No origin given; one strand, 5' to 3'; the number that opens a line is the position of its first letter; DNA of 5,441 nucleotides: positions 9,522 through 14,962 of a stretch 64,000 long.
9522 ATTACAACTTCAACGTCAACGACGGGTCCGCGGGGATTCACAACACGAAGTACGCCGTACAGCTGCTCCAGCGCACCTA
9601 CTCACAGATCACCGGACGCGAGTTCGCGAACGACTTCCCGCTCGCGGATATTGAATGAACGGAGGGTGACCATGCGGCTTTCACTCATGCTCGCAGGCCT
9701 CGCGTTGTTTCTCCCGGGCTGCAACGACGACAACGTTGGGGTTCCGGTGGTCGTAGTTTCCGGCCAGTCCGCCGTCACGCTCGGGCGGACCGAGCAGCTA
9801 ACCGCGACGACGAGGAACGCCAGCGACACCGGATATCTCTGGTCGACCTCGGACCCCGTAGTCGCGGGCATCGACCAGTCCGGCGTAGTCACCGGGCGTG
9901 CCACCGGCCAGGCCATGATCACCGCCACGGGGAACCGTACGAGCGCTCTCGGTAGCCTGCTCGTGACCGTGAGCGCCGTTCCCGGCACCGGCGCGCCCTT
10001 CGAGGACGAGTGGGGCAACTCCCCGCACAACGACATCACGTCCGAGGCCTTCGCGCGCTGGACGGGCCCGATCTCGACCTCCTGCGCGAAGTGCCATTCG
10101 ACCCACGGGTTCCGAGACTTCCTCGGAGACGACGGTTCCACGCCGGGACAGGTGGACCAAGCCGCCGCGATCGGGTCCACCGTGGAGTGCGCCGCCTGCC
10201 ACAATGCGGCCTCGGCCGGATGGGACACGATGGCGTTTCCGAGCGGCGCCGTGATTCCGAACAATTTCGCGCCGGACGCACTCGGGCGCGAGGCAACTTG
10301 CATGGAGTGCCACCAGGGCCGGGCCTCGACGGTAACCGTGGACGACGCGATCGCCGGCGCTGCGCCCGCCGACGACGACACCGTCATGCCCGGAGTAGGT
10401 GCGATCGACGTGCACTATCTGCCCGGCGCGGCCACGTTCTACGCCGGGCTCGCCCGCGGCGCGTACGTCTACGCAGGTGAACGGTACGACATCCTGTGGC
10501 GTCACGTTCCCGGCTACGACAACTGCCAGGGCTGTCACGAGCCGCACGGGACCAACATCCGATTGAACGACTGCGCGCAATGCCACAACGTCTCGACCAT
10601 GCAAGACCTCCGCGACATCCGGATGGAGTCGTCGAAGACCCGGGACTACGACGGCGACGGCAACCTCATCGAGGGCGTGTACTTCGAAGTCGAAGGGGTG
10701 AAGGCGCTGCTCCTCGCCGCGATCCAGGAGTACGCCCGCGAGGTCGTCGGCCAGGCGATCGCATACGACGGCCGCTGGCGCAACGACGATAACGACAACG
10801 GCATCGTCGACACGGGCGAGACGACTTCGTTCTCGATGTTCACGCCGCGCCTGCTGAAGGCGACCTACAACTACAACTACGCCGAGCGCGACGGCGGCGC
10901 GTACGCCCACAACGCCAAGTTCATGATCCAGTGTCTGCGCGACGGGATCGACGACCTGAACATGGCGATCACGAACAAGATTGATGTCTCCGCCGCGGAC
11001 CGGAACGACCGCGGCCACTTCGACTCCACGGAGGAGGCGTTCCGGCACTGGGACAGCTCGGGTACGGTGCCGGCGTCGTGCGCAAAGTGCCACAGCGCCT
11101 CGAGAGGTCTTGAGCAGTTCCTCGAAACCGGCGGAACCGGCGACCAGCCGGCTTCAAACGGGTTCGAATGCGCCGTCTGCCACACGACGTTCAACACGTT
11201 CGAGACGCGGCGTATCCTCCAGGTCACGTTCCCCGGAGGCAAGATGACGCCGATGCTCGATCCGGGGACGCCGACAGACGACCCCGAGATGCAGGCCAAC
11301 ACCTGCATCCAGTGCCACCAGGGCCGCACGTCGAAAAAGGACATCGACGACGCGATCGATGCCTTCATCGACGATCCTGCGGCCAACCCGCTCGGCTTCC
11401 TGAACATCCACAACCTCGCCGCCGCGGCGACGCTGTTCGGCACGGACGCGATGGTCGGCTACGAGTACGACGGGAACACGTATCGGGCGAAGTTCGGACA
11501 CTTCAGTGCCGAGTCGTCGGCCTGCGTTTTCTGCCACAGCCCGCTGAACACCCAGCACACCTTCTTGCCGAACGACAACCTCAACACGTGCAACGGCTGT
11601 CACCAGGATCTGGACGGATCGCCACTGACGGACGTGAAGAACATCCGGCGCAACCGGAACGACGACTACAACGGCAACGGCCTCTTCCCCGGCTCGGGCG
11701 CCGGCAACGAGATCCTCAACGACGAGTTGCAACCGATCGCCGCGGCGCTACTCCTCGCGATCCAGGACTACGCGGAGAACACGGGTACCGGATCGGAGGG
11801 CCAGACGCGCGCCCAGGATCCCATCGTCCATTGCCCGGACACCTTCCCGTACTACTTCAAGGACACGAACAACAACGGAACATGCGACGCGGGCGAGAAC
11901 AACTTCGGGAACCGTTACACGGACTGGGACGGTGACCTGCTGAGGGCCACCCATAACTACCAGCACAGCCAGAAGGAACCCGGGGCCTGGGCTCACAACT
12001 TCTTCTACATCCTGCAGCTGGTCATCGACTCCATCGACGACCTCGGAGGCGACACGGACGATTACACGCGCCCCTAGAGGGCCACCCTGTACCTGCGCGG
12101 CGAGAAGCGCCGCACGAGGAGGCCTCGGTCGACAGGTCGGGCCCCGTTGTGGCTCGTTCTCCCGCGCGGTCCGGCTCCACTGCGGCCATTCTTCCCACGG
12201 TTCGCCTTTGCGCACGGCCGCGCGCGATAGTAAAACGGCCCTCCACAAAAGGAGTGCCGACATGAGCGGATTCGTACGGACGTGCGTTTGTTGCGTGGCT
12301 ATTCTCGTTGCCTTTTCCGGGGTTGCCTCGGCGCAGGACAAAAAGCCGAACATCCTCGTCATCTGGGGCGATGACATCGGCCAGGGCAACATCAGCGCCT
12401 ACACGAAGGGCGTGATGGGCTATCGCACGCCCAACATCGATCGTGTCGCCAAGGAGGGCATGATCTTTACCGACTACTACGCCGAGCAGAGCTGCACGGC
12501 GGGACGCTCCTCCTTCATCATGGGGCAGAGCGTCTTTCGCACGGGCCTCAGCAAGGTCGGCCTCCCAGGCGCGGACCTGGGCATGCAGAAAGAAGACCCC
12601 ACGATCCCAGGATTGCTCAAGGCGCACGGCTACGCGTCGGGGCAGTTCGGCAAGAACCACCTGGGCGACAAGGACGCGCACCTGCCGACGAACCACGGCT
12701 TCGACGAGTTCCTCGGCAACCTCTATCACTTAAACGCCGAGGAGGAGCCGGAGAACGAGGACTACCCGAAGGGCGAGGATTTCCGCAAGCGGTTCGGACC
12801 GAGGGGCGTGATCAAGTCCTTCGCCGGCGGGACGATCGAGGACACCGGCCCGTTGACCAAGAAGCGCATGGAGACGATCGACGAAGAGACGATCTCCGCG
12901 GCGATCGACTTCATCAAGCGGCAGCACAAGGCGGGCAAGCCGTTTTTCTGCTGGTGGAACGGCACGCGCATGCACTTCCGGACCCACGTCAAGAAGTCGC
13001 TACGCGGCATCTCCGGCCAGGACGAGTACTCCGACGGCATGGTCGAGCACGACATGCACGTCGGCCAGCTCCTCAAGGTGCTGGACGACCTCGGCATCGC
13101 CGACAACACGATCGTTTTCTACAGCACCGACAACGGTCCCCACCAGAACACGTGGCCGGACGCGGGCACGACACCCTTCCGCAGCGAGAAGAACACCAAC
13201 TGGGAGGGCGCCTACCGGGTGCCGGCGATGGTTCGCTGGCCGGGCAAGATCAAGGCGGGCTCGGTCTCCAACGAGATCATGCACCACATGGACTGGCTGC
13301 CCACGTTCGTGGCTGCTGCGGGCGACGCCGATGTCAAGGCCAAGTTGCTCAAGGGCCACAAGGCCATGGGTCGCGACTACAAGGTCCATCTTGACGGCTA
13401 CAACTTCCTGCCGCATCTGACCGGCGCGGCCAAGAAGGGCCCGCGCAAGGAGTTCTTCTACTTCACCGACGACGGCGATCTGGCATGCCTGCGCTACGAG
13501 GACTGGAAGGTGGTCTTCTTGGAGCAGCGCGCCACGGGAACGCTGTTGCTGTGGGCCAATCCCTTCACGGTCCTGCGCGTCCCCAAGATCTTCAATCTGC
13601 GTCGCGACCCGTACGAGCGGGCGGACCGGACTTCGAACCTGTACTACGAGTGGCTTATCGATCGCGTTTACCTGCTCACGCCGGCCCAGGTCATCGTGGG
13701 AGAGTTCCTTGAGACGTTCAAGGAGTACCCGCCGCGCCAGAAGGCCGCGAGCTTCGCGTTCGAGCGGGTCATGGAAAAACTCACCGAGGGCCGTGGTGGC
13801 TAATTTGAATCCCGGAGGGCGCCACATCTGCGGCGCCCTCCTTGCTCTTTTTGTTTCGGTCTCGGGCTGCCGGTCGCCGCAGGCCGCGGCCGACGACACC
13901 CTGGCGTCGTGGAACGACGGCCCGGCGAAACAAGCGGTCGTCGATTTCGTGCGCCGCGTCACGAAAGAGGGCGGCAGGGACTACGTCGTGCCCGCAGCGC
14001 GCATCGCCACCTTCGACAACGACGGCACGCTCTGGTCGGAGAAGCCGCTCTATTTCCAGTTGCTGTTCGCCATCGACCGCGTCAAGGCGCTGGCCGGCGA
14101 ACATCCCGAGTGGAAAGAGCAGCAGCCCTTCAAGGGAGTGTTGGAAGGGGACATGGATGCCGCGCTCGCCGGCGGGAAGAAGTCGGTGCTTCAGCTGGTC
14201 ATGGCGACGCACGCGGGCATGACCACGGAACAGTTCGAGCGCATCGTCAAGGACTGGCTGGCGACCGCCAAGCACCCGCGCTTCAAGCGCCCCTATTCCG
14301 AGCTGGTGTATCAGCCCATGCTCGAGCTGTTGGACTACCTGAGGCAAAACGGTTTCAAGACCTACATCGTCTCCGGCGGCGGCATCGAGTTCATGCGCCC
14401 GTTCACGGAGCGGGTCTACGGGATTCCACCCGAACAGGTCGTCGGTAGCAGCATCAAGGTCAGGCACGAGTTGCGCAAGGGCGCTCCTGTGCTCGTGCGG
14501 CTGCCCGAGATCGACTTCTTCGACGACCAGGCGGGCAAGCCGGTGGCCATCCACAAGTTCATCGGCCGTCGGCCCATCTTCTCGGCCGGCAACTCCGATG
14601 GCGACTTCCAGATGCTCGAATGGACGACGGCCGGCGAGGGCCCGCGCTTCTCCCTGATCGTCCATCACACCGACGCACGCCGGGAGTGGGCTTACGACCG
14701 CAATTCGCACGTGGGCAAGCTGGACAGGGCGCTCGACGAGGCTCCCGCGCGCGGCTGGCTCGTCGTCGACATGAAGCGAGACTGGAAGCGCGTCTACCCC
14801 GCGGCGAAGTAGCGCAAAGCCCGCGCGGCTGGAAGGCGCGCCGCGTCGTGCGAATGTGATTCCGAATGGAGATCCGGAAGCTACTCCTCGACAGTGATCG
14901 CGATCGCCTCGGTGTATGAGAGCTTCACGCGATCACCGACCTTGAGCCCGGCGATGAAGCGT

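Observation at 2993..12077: Six-gene operon with 48 heme-binding motifs: a complete inner-membrane-to-surface porin-cytochrome conduit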

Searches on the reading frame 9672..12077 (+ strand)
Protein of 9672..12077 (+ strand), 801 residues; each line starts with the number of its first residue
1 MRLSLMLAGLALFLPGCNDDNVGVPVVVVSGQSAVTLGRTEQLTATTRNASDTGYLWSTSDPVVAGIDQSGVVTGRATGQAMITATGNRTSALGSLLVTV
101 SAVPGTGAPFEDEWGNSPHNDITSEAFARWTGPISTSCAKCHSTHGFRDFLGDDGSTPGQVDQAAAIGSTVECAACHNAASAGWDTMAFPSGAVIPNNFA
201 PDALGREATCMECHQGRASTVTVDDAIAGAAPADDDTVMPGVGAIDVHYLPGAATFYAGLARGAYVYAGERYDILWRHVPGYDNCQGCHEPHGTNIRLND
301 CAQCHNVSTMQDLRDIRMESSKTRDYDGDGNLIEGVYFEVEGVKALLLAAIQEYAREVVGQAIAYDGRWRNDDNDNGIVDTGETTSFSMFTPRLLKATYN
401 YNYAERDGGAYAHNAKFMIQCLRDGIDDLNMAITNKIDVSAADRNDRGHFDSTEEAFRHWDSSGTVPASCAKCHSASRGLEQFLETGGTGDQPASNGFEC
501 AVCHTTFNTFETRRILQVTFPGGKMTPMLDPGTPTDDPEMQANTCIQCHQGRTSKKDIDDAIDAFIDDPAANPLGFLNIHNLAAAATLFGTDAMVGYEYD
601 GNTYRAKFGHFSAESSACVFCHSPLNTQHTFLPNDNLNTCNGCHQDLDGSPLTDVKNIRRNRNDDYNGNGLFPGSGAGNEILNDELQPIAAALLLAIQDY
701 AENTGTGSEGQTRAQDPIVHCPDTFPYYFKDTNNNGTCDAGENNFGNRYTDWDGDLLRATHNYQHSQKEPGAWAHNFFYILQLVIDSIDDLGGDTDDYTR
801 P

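Call 4: search_protein_families(library=pfam, proteins=[window:9672-12077:+], max_evalue=0.1)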
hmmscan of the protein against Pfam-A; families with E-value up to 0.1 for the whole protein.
window:9672-12077:+ (801 aa): 6 families
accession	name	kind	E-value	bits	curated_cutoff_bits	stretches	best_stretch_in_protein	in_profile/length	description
PF14522.11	Cytochrome_C7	-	4.1e-16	59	24.8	2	136-215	14-67/67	Cytochrome c7 and related cytochrome c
PF14537.11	Cytochrom_c3_2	-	1.7e-09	38.5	25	0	284-306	59-79/79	Cytochrome c3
PF22113.1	Mtrc-MtrF_II-IV_dom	-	1e-07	32.1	30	1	126-182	111-168/176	Outer membrane cytochrome MtrC/MtrF-like, domains II/IV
PF02368.24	Big_2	-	5.8e-07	29.8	22.8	1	29-89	8-70/79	Bacterial Ig-like domain (group 2)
PF02085.21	Cytochrom_CIII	-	5.3e-06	27.2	22.9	0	284-309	32-57/101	Class III cytochrome C family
PF09699.15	Paired_CXXCH_1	-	0.00091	19.3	20.6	0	613-647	4-39/41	Doubled CXXCH motif (Paired_CXXCH_1)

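Call 5: search_protein_families(library=ncbifam, proteins=[window:9672-12077:+], max_evalue=0.1)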
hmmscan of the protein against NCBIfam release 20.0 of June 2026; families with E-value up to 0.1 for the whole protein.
window:9672-12077:+ (801 aa): 6 families
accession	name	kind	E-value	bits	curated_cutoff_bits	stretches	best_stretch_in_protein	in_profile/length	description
TIGR03508.1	decahem_SO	subfamily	1.1e-13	51.3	192.2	3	271-312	178-226/258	DmsE family decaheme c-type cytochrome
NF041028.1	decahem_GSU2203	exception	5.7e-05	22.5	325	0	135-216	36-110/317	GSU2203 family decaheme c-type cytochrome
NF045713.1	CxxCH_16_HmcA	equivalog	0.0026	16.4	400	0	285-311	475-501/541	sulfate respiration complex hexadecaheme cytochrome HmcA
TIGR03146.1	cyt_nit_nrfB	equivalog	0.0044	17.3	166.6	0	543-645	12-117/145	cytochrome c nitrite reductase pentaheme subunit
TIGR01905.1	paired_CXXCH_1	subfamily_domain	0.0049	16.7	25.2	0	614-647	5-39/41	doubled CXXCH domain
TIGR01904.2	GSu_C4xC__C2xCH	domain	0.02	14.7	27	0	125-145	39-59/73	CxxxxCH/CxxCH domain c-type cytochrome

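Call 23: search_solved_structures(query=window:9672-12077:+, max_evalue=1)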
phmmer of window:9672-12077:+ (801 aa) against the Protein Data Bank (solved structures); distinct sequences matched with E-value up to 1: 6.
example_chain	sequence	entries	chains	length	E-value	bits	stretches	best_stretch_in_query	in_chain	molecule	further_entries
7quz_AAA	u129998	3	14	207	0.0011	20.4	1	21-113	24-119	Beta-1,3-glucanase bglH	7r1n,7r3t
6qkn_A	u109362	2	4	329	0.2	13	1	166-221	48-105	Cytochrome-c peroxidase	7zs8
6fu3_A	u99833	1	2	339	0.21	12.9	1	166-221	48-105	Protein CcpR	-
2w5e_A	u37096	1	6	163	0.27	12.6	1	565-626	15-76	PUTATIVE SERINE PROTEASE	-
8jw0_f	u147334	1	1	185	0.56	11.5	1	348-409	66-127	Photosystem I PsaF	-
1x4k_A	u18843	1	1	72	0.63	11.3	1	616-647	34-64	Skeletal muscle LIM-protein 3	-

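Call 59: search_solved_structures(query=A3, max_evalue=1, show_alignments=2)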
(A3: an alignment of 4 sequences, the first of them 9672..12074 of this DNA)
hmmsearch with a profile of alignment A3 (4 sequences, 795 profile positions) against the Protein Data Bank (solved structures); distinct sequences matched with E-value up to 1: 15.
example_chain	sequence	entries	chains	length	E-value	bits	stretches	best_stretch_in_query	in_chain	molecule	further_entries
7quz_AAA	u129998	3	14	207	1.5e-07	33.2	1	22-114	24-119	Beta-1,3-glucanase bglH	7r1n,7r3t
2zwk_A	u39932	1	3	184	0.00024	22.6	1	49-112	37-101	Intimin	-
2zqk_A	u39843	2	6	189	0.00024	22.6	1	49-112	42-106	Intimin | Intimin adherence protein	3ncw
3ncx_A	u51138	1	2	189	0.00025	22.5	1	49-112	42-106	Intimin adherence protein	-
7r5j_10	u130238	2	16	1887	0.022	16.1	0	41-89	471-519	Nuclear pore membrane glycoprotein 210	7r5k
6n1a_A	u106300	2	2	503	0.038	15.3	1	49-101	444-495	Carbohydrate-binding protein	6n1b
9kmh_ak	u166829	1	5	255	0.098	14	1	45-109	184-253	Decoration protein gp29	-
8dkf_L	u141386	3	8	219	0.12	13.7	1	547-658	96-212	DH1030.1 Light chain | DH1030.1 Fab Light Chain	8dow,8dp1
8zdh_A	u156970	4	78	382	0.16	13.2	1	26-100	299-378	Major Capsid Protein (gp8)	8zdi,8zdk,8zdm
9kzj_H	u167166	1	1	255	0.24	12.7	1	45-109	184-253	BIG2 domain-containing protein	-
6gfa_A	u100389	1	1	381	0.29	12.4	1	683-740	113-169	Heat shock protein 105 kDa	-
1x4k_A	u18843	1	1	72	0.31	12.3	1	617-653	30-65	Skeletal muscle LIM-protein 3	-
10vb_B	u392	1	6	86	0.62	11.3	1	294-360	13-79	Anti-CRISPR protein (AcrIIC1)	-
10vc_B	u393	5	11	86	0.79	11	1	294-359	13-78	Anti-CRISPR protein (AcrIIC1)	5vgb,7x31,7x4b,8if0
2cup_A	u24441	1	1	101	0.98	10.6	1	606-664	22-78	Skeletal muscle LIM-protein 1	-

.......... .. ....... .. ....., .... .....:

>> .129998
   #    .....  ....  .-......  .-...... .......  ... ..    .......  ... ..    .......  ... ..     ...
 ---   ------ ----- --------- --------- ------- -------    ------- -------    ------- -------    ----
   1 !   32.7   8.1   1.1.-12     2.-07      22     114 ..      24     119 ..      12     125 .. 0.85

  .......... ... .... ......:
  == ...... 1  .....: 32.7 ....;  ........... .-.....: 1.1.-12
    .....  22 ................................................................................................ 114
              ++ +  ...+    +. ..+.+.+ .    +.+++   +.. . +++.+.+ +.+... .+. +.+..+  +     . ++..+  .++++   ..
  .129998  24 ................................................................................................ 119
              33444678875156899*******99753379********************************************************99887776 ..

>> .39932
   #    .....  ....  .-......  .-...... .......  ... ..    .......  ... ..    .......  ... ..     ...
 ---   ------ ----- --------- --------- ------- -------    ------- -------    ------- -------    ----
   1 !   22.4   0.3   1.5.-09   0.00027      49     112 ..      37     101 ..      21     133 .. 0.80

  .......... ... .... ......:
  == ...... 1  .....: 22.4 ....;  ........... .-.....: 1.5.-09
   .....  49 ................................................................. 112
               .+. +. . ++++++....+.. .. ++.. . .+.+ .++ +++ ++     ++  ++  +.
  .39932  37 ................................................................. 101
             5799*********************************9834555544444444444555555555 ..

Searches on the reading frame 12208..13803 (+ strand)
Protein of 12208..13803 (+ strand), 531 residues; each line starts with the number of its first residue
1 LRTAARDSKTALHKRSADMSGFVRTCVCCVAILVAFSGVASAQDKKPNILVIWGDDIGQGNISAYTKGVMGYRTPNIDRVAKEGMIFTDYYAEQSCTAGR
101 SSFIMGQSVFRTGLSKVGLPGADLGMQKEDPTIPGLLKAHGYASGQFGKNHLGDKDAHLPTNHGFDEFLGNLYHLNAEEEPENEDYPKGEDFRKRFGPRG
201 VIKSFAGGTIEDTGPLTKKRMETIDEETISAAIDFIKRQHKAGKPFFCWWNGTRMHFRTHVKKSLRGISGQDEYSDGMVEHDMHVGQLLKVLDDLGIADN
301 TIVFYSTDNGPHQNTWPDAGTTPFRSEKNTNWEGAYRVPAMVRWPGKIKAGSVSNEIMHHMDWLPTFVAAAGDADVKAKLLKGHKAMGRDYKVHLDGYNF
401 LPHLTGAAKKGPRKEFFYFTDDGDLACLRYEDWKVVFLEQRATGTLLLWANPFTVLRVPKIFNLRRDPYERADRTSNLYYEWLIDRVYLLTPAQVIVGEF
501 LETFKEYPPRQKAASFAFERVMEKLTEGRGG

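Call 15: search_protein_families(library=pfam, proteins=[window:12208-13803:+], max_evalue=0.001)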
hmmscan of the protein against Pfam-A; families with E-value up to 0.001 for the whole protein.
window:12208-13803:+ (531 aa): 3 families
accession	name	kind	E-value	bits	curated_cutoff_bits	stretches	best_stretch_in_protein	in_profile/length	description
PF00884.28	Sulfatase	-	2.8e-46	158.6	25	1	47-372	1-300/301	Sulfatase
PF16347.10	SGSH_C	-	1.2e-05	26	29.3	1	329-372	9-52/154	N-sulphoglucosamine sulphohydrolase, C-terminal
PF14707.11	Sulfatase_C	-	3.7e-05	24.7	30.9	1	412-475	2-72/127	C-terminal region of aryl-sulfatase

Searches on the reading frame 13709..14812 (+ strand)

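Call 15: search_protein_families(library=pfam, proteins=[window:13709-14812:+], max_evalue=0.001)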
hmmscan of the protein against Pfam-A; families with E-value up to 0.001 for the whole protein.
window:13709-14812:+ (367 aa): 2 families
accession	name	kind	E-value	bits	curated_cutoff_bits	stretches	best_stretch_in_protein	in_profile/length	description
PF12710.13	HAD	-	4.8e-12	47.1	27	1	100-304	1-189/189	haloacid dehalogenase-like hydrolase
PF00702.32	Hydrolase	-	4.3e-07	30.9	26.4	1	99-239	3-140/191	haloacid dehalogenase-like hydrolase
